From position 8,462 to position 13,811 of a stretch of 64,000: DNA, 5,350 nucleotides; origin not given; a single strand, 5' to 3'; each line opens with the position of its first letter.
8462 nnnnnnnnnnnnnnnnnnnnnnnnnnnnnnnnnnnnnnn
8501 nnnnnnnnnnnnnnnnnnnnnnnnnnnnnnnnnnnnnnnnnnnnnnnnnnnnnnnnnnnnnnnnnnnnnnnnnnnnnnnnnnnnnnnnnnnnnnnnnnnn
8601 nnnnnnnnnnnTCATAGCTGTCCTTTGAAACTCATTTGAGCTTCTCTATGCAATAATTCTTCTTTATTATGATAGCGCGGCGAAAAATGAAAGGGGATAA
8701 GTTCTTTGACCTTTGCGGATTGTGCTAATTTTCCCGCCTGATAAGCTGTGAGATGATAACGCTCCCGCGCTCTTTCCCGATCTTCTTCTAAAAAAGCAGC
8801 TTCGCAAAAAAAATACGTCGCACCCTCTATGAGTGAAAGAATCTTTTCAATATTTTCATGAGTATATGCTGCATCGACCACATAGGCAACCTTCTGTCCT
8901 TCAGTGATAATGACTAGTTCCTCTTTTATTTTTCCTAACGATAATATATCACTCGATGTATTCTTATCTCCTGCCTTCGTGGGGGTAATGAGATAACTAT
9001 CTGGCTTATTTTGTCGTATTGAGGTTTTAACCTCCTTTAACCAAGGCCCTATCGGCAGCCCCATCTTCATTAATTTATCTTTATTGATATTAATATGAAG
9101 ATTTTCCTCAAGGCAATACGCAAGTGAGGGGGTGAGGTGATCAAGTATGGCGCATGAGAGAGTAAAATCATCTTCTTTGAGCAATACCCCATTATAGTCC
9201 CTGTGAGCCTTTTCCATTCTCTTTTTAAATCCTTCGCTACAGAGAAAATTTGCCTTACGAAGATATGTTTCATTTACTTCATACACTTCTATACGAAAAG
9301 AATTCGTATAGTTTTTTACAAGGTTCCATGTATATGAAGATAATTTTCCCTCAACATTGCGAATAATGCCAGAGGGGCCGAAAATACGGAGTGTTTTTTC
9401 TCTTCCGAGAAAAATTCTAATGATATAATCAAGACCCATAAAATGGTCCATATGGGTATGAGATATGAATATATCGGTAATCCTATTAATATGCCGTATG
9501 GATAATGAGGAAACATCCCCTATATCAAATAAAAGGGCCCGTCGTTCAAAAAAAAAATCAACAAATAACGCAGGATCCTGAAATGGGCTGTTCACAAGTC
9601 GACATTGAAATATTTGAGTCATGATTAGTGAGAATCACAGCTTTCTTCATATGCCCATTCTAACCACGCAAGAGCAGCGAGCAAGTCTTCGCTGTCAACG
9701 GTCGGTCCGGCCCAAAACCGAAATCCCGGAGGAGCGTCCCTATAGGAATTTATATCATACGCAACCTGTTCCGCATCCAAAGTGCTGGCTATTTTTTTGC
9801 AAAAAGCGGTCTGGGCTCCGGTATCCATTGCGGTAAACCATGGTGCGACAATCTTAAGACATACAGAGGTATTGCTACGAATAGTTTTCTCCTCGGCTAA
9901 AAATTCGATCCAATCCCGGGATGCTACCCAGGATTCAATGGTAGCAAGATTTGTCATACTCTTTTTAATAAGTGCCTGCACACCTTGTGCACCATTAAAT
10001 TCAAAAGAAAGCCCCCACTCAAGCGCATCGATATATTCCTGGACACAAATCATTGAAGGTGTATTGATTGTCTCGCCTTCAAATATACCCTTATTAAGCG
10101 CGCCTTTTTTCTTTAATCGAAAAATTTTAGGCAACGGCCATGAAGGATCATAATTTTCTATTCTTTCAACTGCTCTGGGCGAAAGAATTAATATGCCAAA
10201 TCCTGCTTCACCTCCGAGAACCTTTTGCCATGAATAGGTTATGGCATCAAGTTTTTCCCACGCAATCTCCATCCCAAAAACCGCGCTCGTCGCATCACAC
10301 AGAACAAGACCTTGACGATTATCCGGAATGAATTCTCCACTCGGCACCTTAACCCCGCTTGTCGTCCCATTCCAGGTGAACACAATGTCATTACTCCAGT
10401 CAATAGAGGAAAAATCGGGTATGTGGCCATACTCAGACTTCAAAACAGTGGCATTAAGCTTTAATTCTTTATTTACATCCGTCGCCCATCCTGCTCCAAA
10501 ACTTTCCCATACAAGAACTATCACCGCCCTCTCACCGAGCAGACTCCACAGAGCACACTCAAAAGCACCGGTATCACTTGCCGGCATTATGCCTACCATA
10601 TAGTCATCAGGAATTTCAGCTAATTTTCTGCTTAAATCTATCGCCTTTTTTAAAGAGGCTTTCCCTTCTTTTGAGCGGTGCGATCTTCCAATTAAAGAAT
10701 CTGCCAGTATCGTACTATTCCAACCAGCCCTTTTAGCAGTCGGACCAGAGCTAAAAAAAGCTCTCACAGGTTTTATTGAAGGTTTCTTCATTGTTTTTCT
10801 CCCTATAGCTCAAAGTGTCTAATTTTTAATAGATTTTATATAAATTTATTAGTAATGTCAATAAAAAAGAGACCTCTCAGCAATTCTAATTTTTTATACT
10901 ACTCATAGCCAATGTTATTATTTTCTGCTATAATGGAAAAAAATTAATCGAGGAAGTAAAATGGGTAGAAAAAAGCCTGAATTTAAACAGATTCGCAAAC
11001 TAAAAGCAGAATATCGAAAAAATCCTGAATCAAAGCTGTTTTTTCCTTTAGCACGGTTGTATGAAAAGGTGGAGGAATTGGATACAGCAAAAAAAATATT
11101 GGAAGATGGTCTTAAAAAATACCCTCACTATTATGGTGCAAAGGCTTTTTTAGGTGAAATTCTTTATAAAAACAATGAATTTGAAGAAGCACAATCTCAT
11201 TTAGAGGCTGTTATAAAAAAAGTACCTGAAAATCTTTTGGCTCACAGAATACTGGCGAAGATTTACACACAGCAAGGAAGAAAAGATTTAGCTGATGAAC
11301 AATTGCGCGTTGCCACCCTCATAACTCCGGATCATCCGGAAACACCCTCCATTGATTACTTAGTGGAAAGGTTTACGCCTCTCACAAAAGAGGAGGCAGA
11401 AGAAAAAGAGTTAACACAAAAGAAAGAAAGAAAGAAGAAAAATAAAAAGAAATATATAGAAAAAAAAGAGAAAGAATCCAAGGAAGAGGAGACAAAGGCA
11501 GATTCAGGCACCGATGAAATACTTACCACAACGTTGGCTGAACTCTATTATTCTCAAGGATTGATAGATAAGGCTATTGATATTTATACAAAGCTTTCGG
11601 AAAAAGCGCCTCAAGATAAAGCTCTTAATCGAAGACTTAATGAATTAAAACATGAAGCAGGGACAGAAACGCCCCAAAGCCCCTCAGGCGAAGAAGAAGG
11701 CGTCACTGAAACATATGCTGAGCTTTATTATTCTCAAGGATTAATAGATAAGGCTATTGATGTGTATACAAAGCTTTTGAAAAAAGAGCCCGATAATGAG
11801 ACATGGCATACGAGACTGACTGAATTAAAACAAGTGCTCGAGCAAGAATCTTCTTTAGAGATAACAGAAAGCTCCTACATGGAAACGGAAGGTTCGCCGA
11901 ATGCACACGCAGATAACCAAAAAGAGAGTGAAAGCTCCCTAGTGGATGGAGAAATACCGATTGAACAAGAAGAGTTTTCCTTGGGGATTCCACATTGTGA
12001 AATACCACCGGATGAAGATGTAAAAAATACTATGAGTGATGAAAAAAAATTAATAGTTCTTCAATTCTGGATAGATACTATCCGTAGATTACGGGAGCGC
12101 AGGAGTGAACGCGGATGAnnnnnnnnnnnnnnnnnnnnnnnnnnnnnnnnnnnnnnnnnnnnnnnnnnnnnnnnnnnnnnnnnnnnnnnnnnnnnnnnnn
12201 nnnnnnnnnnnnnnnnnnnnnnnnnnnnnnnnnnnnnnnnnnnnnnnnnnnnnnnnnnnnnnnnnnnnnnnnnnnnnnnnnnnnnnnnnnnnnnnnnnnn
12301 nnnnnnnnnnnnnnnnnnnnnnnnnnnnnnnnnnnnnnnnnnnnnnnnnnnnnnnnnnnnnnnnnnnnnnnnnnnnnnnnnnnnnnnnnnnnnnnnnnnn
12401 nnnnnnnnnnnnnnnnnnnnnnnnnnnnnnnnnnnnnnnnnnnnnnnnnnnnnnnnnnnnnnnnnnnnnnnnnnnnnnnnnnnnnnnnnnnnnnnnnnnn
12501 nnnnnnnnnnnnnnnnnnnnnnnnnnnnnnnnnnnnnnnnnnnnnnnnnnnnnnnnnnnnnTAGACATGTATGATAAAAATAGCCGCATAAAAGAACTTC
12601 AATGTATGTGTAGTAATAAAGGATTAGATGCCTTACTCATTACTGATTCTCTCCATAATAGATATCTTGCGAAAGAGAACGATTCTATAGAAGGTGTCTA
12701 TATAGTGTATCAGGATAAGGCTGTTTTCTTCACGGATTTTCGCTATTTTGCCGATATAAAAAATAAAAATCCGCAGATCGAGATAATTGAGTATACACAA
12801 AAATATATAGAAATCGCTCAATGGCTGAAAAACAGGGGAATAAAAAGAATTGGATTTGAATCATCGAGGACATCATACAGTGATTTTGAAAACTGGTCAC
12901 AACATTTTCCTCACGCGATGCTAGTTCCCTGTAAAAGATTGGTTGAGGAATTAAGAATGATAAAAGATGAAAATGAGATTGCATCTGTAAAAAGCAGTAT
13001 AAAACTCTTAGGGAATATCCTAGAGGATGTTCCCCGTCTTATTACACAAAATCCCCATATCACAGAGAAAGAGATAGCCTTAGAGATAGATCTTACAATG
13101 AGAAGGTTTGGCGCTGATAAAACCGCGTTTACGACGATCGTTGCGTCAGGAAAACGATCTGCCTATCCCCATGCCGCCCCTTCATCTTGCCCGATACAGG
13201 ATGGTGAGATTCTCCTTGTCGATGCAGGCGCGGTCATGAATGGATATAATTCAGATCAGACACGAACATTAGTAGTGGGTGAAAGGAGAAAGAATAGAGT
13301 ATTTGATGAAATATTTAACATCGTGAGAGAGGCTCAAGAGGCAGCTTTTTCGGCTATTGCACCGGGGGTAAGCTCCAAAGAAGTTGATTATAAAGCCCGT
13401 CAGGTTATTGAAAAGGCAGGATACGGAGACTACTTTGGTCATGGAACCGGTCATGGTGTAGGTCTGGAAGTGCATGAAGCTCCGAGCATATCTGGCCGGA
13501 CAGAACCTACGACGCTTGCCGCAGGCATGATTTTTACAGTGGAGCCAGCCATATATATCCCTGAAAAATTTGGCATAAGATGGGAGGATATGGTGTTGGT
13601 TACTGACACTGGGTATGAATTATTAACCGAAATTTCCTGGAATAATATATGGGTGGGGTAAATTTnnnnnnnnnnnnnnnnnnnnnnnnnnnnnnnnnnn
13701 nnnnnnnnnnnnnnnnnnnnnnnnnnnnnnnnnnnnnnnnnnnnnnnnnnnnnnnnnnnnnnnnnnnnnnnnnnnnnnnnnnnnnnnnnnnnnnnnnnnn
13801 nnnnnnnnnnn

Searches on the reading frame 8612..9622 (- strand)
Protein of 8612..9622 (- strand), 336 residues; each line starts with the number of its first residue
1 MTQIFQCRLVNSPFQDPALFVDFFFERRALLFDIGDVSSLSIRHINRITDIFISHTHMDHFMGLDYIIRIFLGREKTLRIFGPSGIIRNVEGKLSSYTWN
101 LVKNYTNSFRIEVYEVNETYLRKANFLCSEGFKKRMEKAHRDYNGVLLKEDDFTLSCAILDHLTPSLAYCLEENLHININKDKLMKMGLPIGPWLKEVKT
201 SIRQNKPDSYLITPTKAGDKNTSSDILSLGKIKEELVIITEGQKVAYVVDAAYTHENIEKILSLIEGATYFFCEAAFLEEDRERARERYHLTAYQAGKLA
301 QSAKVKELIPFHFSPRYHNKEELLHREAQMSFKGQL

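Call 26: search_protein_families(library=pfam, proteins=[window:8612-9622:-], max_evalue=0.0001)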
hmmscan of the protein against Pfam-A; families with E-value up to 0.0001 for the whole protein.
window:8612-9622:- (336 aa): 1 family
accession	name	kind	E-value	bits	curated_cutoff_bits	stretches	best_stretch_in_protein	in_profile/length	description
PF12706.13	Lactamase_B_2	-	9.2e-13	48.7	27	1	237-313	129-200/200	Beta-lactamase superfamily domain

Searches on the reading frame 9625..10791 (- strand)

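Call 26: search_protein_families(library=pfam, proteins=[window:9625-10791:-], max_evalue=0.0001)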
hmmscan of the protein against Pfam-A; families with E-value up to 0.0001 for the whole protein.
window:9625-10791:- (388 aa): 1 family
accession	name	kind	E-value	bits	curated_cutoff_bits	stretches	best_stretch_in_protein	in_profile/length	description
PF00266.25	Aminotran_5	-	5.4e-06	26.1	21.5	1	137-286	144-298/371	Aminotransferase class-V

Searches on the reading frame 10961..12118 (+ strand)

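Call 26: search_protein_families(library=pfam, proteins=[window:10961-12118:+], max_evalue=0.0001)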
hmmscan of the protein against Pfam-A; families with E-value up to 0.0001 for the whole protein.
window:10961-12118:+ (385 aa): 15 families
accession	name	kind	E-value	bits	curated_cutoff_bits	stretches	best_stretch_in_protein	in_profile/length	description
PF14559.12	TPR_19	-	5.9e-23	81.4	25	2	39-101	6-68/68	Tetratricopeptide repeat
PF13428.12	TPR_14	-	1.8e-22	78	23.5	0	251-288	6-43/44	Tetratricopeptide repeat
PF07719.23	TPR_2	-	2.5e-17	61.9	27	0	252-279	7-34/34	Tetratricopeptide repeat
PF13432.12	TPR_16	-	1.2e-15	58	32.7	1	64-111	3-50/65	Tetratricopeptide repeat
PF13174.12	TPR_6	-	3.9e-14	52.7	26.3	0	253-278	7-32/33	Tetratricopeptide repeat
PF13176.12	TPR_7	-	2.4e-12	46.3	27.9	0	192-219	5-34/36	Tetratricopeptide repeat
PF13414.12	TPR_11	-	5.3e-11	42.5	26.8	0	65-106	1-42/42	TPR repeat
PF13181.12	TPR_8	-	1.9e-10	40.5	25.7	0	98-125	7-34/34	Tetratricopeptide repeat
PF25064.1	ARM_TT21_5th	-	1.8e-09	38.3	27.8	0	60-133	3-76/117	TT21 fifth ARM repeats domain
PF00515.34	TPR_1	-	6.9e-09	35.6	27.8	0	254-279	9-34/34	Tetratricopeptide repeat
PF12895.13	ANAPC3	-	4e-08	33.9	27.2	0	63-109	28-73/82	Anaphase-promoting complex, cyclosome, subunit 3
PF13424.12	TPR_12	-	4.6e-08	33.6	30.1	0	64-118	9-71/77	Tetratricopeptide repeat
PF24575.1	TPR_Slam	-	8.3e-08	33.1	35.2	0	7-80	27-103/104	Surface lipoprotein assembly modifier, N-terminal TPR repeats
PF23914.1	TPR_CcmH_CycH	-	3.3e-05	24.2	42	0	30-116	56-145/158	Cytochrome c-type biogenesis protein H TPR domain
PF25058.1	ARM_TT21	-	5.2e-05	23.7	27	0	16-105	49-141/155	Tetratricopeptide repeat protein 21 ARM repeat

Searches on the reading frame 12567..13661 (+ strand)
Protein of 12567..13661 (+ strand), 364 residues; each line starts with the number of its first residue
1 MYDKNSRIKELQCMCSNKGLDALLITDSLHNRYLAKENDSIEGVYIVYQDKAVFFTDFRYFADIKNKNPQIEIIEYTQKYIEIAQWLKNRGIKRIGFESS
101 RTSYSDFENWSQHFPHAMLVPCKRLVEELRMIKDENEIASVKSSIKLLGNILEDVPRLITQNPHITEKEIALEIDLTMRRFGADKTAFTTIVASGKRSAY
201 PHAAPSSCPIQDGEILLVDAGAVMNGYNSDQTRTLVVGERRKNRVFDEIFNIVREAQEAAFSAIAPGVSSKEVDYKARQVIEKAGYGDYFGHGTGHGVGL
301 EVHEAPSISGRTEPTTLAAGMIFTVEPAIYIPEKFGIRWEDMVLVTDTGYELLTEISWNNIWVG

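Call 26: search_protein_families(library=pfam, proteins=[window:12567-13661:+], max_evalue=0.0001)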
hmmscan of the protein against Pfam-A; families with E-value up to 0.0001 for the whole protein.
window:12567-13661:+ (364 aa): 2 families
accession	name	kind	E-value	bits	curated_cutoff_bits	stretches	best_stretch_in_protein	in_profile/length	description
PF00557.29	Peptidase_M24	-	4.1e-65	219.9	23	1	144-347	6-208/208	Metallopeptidase family M24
PF01321.24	Creatinase_N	-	2.1e-20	74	22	1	7-132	1-128/128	Creatinase/Prolidase N-terminal domain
